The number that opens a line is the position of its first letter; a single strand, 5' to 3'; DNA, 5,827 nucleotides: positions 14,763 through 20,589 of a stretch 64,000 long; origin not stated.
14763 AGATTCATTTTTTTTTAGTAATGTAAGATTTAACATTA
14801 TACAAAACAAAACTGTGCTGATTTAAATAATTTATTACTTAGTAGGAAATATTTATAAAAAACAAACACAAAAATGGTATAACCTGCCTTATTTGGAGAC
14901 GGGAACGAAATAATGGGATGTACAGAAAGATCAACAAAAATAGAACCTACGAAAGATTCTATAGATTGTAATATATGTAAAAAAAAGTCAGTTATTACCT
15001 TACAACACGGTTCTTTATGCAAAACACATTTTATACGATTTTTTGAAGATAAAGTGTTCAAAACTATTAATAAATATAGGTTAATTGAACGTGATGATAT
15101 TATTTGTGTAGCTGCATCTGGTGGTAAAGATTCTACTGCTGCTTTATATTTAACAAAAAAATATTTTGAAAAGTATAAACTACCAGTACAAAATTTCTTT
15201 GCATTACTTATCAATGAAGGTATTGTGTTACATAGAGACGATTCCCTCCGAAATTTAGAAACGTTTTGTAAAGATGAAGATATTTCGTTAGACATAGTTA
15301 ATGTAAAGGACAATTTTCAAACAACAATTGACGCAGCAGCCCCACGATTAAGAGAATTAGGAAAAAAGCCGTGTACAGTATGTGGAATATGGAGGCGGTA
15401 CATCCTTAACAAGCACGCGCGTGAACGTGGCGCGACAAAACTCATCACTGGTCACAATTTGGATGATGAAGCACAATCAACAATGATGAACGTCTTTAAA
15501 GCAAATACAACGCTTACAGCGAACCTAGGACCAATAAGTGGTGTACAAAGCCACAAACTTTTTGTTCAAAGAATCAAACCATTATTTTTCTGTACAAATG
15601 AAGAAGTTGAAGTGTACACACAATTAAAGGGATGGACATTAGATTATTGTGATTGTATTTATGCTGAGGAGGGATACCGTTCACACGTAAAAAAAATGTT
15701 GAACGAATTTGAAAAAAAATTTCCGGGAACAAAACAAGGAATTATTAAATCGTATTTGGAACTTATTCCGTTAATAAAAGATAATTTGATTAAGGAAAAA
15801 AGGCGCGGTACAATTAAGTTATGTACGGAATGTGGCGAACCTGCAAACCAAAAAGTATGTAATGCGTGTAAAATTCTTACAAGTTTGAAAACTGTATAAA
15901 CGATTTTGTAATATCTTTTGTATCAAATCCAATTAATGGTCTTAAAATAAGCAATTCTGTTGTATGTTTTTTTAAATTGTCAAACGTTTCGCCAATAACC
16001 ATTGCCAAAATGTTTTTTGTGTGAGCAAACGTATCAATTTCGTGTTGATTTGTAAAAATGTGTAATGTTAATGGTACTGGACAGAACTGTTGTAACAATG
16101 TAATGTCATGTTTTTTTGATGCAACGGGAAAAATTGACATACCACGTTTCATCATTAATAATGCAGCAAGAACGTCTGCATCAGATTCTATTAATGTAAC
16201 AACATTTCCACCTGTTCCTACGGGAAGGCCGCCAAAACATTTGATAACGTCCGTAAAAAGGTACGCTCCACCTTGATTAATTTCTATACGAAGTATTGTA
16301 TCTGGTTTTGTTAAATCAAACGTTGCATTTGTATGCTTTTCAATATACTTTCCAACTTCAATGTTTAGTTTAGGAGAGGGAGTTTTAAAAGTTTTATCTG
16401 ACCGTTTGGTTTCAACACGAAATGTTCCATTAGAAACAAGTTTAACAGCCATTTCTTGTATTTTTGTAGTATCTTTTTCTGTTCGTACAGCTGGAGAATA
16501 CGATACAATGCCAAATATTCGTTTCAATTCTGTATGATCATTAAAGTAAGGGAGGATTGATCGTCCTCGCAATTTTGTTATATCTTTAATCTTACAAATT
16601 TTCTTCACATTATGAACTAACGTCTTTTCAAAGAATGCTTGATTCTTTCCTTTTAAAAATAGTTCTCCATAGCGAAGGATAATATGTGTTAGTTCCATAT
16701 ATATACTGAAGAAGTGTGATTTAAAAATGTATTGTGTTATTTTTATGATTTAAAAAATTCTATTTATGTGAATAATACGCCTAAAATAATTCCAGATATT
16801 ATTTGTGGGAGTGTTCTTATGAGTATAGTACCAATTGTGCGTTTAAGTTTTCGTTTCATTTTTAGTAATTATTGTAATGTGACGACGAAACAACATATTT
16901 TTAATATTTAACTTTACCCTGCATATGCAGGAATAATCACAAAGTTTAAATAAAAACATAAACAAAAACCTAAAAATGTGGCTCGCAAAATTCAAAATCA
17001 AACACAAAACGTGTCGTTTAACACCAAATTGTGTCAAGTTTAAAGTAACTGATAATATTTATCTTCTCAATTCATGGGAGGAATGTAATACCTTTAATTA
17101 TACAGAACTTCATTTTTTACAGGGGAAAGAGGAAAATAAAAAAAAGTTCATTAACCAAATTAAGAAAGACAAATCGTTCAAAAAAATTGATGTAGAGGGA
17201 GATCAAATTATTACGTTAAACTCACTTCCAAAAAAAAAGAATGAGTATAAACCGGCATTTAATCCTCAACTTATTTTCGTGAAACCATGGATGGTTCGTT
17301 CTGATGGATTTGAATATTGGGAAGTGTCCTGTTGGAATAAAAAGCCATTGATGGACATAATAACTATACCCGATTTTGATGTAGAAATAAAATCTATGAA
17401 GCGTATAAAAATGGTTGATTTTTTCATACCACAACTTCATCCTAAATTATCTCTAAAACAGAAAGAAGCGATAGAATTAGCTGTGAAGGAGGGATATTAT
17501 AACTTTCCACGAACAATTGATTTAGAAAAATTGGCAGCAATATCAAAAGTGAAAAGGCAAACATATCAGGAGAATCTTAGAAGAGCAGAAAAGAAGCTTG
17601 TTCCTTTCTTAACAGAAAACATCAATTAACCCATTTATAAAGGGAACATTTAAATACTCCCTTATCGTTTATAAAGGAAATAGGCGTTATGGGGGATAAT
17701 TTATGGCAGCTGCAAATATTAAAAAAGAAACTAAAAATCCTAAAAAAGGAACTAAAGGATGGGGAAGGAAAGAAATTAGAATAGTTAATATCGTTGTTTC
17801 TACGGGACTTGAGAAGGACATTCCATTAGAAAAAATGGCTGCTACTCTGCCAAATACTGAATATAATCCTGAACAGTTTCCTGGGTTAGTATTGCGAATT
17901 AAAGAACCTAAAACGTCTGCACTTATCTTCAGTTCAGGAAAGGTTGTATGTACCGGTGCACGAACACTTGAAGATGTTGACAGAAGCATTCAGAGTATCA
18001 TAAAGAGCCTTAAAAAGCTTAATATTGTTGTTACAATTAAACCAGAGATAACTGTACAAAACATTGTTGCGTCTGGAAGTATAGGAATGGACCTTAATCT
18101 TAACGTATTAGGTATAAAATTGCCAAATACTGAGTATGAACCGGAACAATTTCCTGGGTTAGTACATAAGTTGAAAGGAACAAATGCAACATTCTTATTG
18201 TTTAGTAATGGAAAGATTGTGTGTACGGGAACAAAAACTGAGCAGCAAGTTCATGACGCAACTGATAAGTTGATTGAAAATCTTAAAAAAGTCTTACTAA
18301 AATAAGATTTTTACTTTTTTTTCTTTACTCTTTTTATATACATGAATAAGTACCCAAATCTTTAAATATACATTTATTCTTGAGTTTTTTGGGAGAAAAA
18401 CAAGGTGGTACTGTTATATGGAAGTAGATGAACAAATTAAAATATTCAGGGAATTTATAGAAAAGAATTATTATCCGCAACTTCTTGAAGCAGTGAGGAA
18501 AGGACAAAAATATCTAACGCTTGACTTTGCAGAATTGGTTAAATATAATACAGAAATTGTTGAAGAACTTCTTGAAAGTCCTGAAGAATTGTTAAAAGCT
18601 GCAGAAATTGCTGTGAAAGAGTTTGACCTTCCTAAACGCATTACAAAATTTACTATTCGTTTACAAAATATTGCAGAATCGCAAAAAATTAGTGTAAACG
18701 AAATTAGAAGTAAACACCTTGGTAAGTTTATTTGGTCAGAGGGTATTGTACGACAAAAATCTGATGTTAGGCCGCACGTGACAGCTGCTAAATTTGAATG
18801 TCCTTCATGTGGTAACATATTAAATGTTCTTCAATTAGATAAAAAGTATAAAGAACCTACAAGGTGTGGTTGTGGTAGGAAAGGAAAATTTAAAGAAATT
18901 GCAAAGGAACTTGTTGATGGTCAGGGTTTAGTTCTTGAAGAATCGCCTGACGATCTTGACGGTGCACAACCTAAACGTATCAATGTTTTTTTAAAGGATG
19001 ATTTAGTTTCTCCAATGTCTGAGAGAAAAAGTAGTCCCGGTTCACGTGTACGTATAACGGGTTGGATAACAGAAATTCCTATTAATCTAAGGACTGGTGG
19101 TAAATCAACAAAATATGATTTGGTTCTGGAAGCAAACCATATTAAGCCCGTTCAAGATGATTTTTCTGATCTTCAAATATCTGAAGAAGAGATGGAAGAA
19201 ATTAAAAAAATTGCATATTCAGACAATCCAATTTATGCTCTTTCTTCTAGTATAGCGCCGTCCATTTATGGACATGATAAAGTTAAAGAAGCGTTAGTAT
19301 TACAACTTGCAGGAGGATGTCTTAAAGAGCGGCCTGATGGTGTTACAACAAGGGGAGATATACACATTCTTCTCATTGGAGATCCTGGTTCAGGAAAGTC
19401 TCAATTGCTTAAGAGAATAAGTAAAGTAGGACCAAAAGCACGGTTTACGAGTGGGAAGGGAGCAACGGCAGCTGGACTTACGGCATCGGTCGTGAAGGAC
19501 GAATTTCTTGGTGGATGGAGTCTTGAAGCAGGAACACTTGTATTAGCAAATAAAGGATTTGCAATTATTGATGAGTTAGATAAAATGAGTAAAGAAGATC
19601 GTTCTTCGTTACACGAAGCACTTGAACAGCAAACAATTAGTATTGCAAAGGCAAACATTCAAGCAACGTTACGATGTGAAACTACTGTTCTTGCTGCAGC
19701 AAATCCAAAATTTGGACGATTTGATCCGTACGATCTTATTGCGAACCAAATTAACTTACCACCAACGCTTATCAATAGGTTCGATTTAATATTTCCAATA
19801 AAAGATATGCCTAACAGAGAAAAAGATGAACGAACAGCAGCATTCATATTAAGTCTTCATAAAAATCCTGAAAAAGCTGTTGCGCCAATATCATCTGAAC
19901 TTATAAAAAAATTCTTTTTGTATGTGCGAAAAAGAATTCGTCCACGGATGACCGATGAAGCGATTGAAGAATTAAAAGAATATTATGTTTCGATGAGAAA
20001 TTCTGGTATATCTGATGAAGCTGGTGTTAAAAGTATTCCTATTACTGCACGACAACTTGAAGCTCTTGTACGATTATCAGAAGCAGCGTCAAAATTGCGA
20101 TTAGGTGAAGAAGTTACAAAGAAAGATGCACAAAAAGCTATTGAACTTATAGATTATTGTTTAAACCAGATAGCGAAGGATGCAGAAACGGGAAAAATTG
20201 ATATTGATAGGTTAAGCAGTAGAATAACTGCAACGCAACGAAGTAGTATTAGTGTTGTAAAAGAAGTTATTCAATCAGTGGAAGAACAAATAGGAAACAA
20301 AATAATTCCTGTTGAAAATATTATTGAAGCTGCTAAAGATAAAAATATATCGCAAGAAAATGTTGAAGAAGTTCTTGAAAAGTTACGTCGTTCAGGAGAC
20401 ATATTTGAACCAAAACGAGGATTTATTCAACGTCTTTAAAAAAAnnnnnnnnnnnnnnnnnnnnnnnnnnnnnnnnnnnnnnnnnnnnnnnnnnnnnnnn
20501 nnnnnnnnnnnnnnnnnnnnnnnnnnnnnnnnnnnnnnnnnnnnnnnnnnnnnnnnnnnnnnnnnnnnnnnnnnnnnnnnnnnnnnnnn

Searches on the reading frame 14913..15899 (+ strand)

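Call 3: search_protein_families(library=pfam, proteins=[window:14913-15899:+])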
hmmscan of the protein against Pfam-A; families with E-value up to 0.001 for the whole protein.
window:14913-15899:+ (328 aa): 4 families
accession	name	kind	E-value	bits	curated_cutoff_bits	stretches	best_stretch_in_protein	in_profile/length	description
PF01171.26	ATP_bind_3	-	2.6e-13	50.5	27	1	64-240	2-160/182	PP-loop family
PF03054.22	tRNA_Me_trans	-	5.8e-05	23.3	20.6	1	64-186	3-131/202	tRNA methyl transferase HUP domain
PF01507.26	PAPS_reduct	-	0.00013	22.4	22.5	1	64-240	2-153/175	Phosphoadenosine phosphosulfate reductase domain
PF16503.10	zn-ribbon_14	-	0.00049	20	34.9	1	303-326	2-25/32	Zinc-ribbon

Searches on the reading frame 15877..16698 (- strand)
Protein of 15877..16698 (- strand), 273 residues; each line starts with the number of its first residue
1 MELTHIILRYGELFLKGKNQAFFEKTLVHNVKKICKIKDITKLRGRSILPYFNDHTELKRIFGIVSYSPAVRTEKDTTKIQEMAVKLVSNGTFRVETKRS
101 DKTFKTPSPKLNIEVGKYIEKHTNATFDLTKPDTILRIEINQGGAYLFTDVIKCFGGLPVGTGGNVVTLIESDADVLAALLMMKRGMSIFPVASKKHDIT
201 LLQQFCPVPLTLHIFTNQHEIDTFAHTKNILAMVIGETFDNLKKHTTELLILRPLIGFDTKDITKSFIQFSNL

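Call 3: search_protein_families(library=pfam, proteins=[window:15877-16698:-])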
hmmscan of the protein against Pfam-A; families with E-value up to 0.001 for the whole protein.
window:15877-16698:- (273 aa): 3 families
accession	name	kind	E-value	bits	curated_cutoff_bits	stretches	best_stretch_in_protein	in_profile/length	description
PF22025.1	ThiI_fer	-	1.3e-13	51.6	25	1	5-68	1-72/72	ThiI ferredoxin-like domain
PF02926.22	THUMP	-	7.3e-13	49.2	20.6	1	90-150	23-84/84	THUMP domain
PF02568.20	ThiI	-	3.9e-06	27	20.5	0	230-265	117-154/197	Thiamine biosynthesis protein (ThiI)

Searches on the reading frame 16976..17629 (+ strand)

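Call 3: search_protein_families(library=pfam, proteins=[window:16976-17629:+])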
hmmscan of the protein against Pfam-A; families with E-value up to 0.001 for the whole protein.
window:16976-17629:+ (217 aa): 1 family
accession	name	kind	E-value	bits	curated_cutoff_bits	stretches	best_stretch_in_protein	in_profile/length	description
PF04967.18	HTH_10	-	4.8e-14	52.4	23.1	1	160-209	3-52/53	HTH DNA binding domain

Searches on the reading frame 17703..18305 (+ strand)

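Call 3: search_protein_families(library=pfam, proteins=[window:17703-18305:+])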
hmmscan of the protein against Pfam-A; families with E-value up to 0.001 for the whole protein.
window:17703-18305:+ (200 aa): 2 families
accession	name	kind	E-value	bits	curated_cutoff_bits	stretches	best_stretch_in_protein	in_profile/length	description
PF00352.27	TBP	-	7.2e-58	192.8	22.9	2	25-106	2-85/85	Transcription factor TFIID (or TATA-binding protein, TBP)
PF11858.14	DUF3378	-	1.2e-05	25.9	27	0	42-87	11-55/76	Domain of unknown function (DUF3378)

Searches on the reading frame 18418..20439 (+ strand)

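Call 3: search_protein_families(library=pfam, proteins=[window:18418-20439:+])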
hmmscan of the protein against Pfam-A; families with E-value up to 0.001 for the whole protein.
window:18418-20439:+ (673 aa): 10 families
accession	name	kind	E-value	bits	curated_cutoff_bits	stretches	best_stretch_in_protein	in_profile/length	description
PF00493.29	MCM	-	2.3e-88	295.5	23.3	1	259-481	2-224/224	MCM P-loop domain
PF17855.7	MCM_lid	-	3.4e-25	88.8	27.4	1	494-581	1-86/87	MCM AAA-lid domain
PF17207.9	MCM_OB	-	3.1e-18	66.2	24.8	1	94-219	3-124/126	MCM OB domain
PF01078.27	Mg_chelatase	-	8.9e-13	48.6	20.3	1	365-430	93-158/207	Magnesium chelatase, subunit ChlI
PF21120.3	MCM_WH_arc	-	1.4e-08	35.1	26.1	1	611-670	3-62/63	Archaeal MCM, winged-helix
PF07728.20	AAA_5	-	3.2e-08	34.1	22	1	316-430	1-123/139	AAA domain (dynein-related subfamily)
PF14551.11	MCM_N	-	4.1e-07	30.8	24.9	1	10-69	4-72/95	MCM N-terminal domain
PF00158.32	Sigma54_activat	-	5.2e-05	23.4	20.2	1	312-429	20-142/168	Sigma-54 interaction domain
PF22798.2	DUF5817_CT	-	0.00013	22.2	29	1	633-664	16-47/54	DUF5817, C-terminal domain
PF13191.12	AAA_16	-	0.00033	21.6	32.6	1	316-406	26-124/167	AAA ATPase domain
